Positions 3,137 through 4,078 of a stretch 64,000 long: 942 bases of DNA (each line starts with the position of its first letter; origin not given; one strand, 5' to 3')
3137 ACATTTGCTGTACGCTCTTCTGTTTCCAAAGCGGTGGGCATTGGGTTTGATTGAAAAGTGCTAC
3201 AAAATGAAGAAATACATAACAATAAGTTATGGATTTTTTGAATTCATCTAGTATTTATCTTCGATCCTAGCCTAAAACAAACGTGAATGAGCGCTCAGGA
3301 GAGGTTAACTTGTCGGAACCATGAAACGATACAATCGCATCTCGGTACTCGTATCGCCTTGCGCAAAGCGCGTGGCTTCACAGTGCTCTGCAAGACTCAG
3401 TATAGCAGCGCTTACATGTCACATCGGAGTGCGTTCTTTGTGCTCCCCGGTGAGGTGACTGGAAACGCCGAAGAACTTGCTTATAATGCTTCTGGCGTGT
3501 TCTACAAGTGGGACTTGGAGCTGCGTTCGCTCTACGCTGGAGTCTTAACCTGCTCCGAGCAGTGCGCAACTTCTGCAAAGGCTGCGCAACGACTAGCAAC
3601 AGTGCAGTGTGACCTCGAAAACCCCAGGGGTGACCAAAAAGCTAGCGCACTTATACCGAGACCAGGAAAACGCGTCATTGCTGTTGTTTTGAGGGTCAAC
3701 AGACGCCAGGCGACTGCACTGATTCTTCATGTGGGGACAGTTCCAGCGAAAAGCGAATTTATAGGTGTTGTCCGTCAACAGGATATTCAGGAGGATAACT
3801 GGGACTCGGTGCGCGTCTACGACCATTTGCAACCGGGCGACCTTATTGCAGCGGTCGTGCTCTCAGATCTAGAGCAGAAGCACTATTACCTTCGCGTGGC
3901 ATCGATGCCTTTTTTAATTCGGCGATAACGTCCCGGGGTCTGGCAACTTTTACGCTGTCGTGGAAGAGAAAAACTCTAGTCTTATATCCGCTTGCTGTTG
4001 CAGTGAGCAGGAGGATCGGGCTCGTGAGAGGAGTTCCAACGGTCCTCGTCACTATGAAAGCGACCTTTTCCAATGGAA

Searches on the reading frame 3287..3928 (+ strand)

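Call 21: search_protein_families(library=pfam, proteins=[window:3287-3928:+], max_evalue=0.01)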
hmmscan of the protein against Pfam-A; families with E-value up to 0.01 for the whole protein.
window:3287-3928:+ (213 aa): 1 family
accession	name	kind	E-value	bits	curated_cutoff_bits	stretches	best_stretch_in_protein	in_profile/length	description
PF10447.15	EXOSC1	-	2.5e-05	25.4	21.2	1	156-193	74-111/112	Exosome component EXOSC1/CSL4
